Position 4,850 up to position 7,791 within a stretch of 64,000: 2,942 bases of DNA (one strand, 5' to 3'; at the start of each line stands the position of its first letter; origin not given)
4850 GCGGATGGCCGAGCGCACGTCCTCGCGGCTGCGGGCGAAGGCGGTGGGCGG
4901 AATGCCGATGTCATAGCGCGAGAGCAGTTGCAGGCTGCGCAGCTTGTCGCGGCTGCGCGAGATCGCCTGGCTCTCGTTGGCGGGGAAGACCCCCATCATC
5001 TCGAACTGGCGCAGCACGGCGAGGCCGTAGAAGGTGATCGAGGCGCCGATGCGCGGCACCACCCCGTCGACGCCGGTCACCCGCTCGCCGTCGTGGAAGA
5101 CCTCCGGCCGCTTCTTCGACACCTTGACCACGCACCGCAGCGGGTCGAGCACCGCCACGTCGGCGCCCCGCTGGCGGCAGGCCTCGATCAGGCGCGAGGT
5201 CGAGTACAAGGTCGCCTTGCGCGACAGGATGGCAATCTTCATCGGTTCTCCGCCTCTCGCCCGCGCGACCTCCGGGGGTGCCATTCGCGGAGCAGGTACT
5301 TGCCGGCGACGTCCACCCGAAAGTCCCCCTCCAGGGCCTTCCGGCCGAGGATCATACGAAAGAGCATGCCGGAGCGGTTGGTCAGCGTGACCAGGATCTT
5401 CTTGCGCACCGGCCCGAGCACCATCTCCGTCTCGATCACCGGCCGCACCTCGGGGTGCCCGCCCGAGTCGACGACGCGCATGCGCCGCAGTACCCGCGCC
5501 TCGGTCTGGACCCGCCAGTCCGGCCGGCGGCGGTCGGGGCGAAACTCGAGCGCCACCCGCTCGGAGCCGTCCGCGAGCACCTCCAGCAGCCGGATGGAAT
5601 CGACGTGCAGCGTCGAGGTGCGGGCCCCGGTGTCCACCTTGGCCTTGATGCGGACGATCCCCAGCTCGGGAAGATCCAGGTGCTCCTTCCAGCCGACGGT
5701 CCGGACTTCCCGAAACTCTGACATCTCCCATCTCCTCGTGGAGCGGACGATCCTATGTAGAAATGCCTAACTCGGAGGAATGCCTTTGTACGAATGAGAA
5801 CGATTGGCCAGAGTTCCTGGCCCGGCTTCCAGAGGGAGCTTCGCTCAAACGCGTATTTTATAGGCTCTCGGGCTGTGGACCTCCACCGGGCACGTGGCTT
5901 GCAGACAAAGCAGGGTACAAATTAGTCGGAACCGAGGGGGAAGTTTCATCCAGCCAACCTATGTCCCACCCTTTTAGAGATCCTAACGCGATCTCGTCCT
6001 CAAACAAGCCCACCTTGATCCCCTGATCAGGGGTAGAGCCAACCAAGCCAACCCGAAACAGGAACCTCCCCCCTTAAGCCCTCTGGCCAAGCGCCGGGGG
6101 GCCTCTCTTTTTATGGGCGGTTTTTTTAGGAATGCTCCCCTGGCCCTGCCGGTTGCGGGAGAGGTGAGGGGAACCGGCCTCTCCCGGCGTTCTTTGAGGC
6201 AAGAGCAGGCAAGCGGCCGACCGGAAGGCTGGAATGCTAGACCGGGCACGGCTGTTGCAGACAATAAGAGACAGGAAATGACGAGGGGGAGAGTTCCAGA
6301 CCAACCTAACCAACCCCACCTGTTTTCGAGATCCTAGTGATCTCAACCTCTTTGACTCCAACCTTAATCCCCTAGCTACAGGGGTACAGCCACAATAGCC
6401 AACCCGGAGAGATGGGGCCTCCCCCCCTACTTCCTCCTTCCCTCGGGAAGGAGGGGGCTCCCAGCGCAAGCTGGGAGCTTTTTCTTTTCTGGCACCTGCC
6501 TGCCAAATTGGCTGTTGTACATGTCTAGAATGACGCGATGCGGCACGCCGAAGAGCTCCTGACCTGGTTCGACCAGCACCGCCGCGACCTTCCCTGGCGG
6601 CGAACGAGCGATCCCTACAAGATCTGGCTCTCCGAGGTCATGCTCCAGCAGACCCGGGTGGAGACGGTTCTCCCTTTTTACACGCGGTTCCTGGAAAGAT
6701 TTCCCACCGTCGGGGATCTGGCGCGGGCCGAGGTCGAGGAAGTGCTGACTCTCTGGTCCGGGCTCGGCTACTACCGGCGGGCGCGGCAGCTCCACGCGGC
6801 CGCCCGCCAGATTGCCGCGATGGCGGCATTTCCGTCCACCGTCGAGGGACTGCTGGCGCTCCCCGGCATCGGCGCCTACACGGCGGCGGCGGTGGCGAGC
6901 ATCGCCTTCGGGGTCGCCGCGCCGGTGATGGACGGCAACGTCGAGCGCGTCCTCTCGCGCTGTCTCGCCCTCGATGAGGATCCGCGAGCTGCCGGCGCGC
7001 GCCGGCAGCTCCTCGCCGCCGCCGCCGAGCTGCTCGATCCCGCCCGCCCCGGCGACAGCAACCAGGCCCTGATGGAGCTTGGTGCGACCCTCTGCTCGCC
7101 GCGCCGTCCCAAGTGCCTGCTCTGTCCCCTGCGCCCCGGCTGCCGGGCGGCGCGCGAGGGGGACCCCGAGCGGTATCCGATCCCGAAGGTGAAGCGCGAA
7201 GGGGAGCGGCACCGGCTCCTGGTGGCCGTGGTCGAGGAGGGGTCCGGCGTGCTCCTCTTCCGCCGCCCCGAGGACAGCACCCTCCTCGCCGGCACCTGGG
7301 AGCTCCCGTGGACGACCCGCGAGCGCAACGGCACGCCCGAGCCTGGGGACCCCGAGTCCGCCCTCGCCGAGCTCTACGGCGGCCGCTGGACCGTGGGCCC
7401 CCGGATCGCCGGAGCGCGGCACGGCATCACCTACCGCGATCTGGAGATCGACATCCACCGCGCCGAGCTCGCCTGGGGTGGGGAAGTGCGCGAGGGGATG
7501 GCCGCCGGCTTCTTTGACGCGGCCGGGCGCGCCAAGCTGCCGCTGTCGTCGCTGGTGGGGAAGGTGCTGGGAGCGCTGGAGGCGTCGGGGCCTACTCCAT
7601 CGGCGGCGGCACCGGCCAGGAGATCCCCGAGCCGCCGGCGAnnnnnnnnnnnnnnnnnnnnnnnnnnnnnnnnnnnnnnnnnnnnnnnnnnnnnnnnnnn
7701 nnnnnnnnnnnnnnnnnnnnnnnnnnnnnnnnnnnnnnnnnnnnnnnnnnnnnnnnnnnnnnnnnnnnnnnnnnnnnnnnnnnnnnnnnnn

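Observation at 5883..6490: Two diverged ~200-nt tandem repeats with conserved hairpins and intrinsic terminators: candidate paralogous sRNA genes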

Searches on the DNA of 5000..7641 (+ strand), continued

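Call 28: search_with_rna_model(model_id=R1, sources=[window, L004, L005, L006, L007, L008, L009, L010, L011, L012, L013, L014, L016, L017, L018, L019, L020, L021, L022, L023, L024, L025, L026, L027, L028, L029, L030, L031, L032, L033, L034, L035, L036, L037, L038, L039, L040, L041, L042, L043, L044, L045, L046, L047, L048, L049, L050, L051, L052, L053, L055, L056, L057, L059, L060, L061, L062], max_evalue=0.01, make_alignment=true)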
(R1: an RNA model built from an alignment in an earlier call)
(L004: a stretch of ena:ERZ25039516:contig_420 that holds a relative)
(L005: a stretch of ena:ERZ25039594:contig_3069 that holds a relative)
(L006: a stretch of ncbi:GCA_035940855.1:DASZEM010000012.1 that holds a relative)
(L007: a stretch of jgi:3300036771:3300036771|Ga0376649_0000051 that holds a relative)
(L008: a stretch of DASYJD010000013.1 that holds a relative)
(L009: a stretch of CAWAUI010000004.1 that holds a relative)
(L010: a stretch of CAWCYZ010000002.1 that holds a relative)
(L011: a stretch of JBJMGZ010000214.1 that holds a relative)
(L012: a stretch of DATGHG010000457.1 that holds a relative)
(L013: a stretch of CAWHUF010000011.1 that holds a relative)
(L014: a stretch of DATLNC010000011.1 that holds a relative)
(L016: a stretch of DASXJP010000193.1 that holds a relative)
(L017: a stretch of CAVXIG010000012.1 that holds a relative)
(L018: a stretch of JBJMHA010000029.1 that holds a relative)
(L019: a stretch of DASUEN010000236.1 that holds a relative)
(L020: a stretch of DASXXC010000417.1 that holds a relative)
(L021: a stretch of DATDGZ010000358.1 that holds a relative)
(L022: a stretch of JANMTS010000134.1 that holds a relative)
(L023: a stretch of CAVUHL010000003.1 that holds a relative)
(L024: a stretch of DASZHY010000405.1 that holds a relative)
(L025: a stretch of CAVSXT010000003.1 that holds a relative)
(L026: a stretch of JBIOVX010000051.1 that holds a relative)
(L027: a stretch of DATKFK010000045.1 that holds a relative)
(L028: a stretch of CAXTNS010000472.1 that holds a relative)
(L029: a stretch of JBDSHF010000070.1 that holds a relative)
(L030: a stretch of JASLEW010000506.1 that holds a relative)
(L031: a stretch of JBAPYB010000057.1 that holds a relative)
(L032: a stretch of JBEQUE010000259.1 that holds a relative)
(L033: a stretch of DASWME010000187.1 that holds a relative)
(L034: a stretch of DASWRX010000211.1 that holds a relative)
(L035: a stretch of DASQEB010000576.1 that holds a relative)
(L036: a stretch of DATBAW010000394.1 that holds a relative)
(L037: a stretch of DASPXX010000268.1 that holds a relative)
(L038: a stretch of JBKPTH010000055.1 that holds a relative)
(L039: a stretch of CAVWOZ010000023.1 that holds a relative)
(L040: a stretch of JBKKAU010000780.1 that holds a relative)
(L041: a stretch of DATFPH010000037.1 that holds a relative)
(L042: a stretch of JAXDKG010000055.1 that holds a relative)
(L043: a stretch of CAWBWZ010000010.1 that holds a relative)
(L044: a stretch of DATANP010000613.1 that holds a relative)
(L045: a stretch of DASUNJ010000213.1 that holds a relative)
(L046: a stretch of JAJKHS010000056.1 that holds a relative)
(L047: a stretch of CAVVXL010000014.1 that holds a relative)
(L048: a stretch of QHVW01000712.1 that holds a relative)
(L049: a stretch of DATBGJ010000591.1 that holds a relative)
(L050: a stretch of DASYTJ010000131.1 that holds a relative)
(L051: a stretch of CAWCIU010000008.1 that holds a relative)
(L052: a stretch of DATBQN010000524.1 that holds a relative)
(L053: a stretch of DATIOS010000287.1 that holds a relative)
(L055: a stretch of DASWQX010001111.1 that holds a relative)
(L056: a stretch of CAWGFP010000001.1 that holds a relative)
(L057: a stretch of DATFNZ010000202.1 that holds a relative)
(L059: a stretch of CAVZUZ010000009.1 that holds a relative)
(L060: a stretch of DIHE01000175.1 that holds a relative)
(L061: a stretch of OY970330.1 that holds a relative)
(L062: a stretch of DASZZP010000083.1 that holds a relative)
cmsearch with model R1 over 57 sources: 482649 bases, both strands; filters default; matches with E-value up to 0.01: 126.
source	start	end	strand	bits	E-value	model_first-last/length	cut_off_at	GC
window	6279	6428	+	145.1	6.9e-28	1-148/148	no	0.55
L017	5659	5808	+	144.2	1.1e-27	1-148/148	no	0.54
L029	2163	2310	-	143.9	1.2e-27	1-148/148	no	0.55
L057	5954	6104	+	142.6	2.2e-27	1-148/148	no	0.55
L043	6042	6192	-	142.5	2.3e-27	1-148/148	no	0.54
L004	3477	3622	+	140.5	6.2e-27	1-148/148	no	0.53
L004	3739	3890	+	140.2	7.2e-27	1-148/148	no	0.57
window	5929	6075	+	137.4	2.7e-26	1-148/148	no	0.55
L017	5297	5443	+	137.4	2.7e-26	1-148/148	no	0.56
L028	3242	3390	+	136.8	3.7e-26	1-148/148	no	0.55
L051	3414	3564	+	135.5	6.6e-26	1-148/148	no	0.56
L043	6361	6507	-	135.1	8.1e-26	1-148/148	no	0.54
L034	1562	1712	-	135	8.4e-26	1-148/148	no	0.56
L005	3456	3600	+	135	8.5e-26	1-148/148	no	0.56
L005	3712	3859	+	132.8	2.4e-25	1-148/148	no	0.6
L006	3740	3890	+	132.1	3.3e-25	1-148/148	no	0.56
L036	6034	6182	+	131.9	3.7e-25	1-148/148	no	0.58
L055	2328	2475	-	131.9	3.7e-25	1-148/148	no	0.61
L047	2182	2331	-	129.6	1.1e-24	1-148/148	no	0.55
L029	2423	2568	-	129.2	1.3e-24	1-148/148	no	0.56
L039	402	551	+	128.6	1.8e-24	1-148/148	no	0.55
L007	3504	3649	+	128.5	1.9e-24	1-148/148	no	0.56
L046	3138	3285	+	127.5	3e-24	1-148/148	no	0.54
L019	3418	3566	+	126.3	5.4e-24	1-148/148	no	0.56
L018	3187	3335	+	125.4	8.3e-24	1-148/148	no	0.56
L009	4581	4729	-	124.8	1.1e-23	1-148/148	no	0.58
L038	3742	3888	-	120.7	7.9e-23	1-148/148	no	0.57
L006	3339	3494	+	120.4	8.9e-23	1-148/148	no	0.55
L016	132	279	+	120.4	9.1e-23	1-148/148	no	0.56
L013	2077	2225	+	120.2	1e-22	1-148/148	no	0.58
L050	2412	2562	+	120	1.1e-22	1-148/148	no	0.55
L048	590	737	+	119.8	1.2e-22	1-148/148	no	0.55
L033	4307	4453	-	118.1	2.6e-22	1-148/148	no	0.56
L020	3534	3682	+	118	2.8e-22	1-148/148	no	0.56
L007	3755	3901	+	117.5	3.6e-22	1-148/148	no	0.54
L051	3144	3286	+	117.1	4.4e-22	1-148/148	no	0.55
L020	3829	3976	+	116.2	6.6e-22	1-148/148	no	0.57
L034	1819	1965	-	115.4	9.8e-22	1-148/148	no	0.56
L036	5576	5720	+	113.7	2.2e-21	1-148/148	no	0.59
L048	295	441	+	113.4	2.5e-21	1-148/148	no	0.55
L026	38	186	-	112.8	3.4e-21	1-148/148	no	0.57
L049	6531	6685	-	112.4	4e-21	1-148/148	no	0.56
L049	6279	6427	-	111.7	5.9e-21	1-148/148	no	0.56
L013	1678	1832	+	111.6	6e-21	1-148/148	no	0.55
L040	1446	1594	+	111.1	7.8e-21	1-148/148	no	0.54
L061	2137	2283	+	109.4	1.7e-20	1-148/148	no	0.56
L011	3595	3744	+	109.4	1.7e-20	1-148/148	no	0.51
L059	147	296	-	109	2.1e-20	1-148/148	no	0.59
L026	291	445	-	108.6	2.5e-20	1-148/148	no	0.57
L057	5567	5714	+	108.5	2.6e-20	1-148/148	no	0.54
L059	517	671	-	108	3.3e-20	1-148/148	no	0.59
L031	2586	2732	-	107.6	4.1e-20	1-148/148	no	0.56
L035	282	430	+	106.9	5.6e-20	1-148/148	no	0.55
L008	392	538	-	106.2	8e-20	1-148/148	no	0.56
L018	2891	3037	+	105.8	9.4e-20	1-148/148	no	0.55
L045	7495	7641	+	104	2.3e-19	1-148/148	no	0.52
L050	2133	2287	+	103.7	2.6e-19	1-148/148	no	0.58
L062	4445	4596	-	103.3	3.1e-19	1-148/148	no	0.59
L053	3040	3186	-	102.6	4.4e-19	1-148/148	no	0.57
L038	3991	4144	-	101.8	6.6e-19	1-148/148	no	0.57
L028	2834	2989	+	101.6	7e-19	1-148/148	no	0.54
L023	6077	6223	+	101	9.5e-19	1-148/148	no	0.52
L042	2786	2933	+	100.8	1e-18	1-148/148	no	0.51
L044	2304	2449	+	100.1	1.4e-18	1-148/148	no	0.53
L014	739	887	-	99.4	2.1e-18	1-148/148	no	0.52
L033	4706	4858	-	98.4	3.3e-18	1-148/148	no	0.55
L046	2764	2917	+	97.9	4.1e-18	1-148/148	no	0.55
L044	1687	1835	+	97.9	4.1e-18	1-148/148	no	0.54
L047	2526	2672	-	97.8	4.4e-18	1-148/148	no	0.54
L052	2794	2941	+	97.3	5.5e-18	1-148/148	no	0.55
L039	42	191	+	97.3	5.6e-18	1-148/148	no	0.54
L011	3371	3514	+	96.4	8.4e-18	1-148/148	no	0.56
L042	2518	2661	+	95.6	1.3e-17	1-148/148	no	0.58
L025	2486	2634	+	94.6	2e-17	1-148/148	no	0.58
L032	5878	6024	-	94.4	2.2e-17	1-148/148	no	0.54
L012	848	996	+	93.3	3.8e-17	1-148/148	no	0.58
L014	982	1125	-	93.2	3.9e-17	1-148/148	no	0.56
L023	5546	5692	+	92.9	4.5e-17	1-148/148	no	0.54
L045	7250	7395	+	92.9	4.6e-17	1-148/148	no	0.55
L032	6469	6616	-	92.7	4.9e-17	1-148/148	no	0.53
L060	5519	5660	-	92.6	5.2e-17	1-148/148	no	0.59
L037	4014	4162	+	92.1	6.8e-17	1-148/148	no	0.56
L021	6775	6927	+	91.9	7.2e-17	1-148/148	no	0.55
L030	2744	2892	-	91.8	7.7e-17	1-148/148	no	0.56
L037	4254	4399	+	90.9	1.2e-16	1-148/148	no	0.58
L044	2057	2200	+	90.9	1.2e-16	1-148/148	no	0.56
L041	1330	1471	-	90.4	1.5e-16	1-148/148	no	0.58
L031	2834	2988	-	90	1.8e-16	1-148/148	no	0.55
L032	6116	6257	-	89.8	2e-16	1-148/148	no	0.56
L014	1236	1382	-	89.8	2e-16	1-148/148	no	0.54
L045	7002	7148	+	89.7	2.1e-16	1-148/148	no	0.52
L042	2274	2420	+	89.4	2.4e-16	1-148/148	no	0.53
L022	6374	6524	+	88.2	4.2e-16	1-148/148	no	0.56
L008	656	807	-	87.9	5e-16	1-148/148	no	0.55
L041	1562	1710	-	87.7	5.4e-16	1-148/148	no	0.55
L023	5792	5935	+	87.2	6.7e-16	1-148/148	no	0.56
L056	6284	6434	+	86.7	8.8e-16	1-148/148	no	0.53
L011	3029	3176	+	85.5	1.5e-15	1-148/148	no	0.54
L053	3314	3465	-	85.3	1.7e-15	1-148/148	no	0.56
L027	4596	4745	+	84.7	2.3e-15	1-148/148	no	0.55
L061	1880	2032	+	84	3.2e-15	1-148/148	no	0.54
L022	6126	6267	+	83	5.2e-15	1-148/148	no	0.58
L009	4958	5115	-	82.2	7.6e-15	1-148/148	no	0.57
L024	5628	5778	-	81.4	1.1e-14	1-148/148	no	0.56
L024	5908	6051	-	80.8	1.5e-14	1-148/148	no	0.62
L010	121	270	+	80.5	1.7e-14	1-148/148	no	0.56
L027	4312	4456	+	79.2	3.1e-14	1-148/148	no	0.59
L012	505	648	+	77.7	6.5e-14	1-148/148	no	0.58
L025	2109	2252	+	77.4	7.2e-14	1-148/148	no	0.57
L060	5818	5964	-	76.9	9.4e-14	1-148/148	no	0.57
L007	3193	3331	+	76.5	1.2e-13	1-148/148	no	0.6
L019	3081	3235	+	76.2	1.3e-13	1-148/148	no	0.55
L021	6388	6528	+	75.6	1.8e-13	1-148/148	no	0.57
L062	4138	4290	-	75.2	2.1e-13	1-148/148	no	0.58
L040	1197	1341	+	74.8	2.6e-13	1-148/148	no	0.58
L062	5108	5254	-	71.7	1.1e-12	1-148/148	no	0.57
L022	5873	6016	+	71.5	1.2e-12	1-148/148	no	0.54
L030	3478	3621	-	55.6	2.5e-09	1-148/148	no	0.65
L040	954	1097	+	55.1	3.1e-09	1-148/148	no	0.56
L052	2560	2696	+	47.7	1.1e-07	1-148/148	no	0.58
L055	2589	2643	-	47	1.5e-07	92-148/148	5'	0.58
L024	5345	5493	-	45.9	2.6e-07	1-148/148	no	0.62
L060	6219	6365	-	39.6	5.2e-06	1-148/148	no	0.59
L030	2457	2604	-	33.2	0.00011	1-148/148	no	0.65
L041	2014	2159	-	33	0.00012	1-148/148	no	0.53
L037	3556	3690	+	32.6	0.00014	1-148/148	no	0.53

Alignment A3: 126 matches aligned to the model, 238 columns, each read 5' to 3' on its own strand. Consensus structure (alignment columns), stored with it:
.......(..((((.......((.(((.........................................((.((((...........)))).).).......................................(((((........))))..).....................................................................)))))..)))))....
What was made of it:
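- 5914..6112 (+): Predicted sRNA A, about 200 nt (up to ~214 nt if it ends at the second T-run, 6121-6127). The covariance-model core is 5929-6075. It has closing helix P1 (GGGGG..GUUUC with GGAAC.CCCCC), hairpin P2 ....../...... (5976-5994), and hairpin P3 CCCCU/AGGGG (6020-6033). Covariance-model hit of 137.4 bits, E 2.7e-26 (call 28).
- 6270..6488 (+): Predicted sRNA B, about 220 nt. The covariance-model core is 6279-6428, with the same P1/P2/P3 architecture. The block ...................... (6403-6426) is invariant among last copies. Covariance-model hit of 145.1 bits, E 6.9e-28 (call 28).
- On Dispersed repeats (REP/BIME, MITE): There are only two covariance-model hits in the 64-kb window (call 28).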
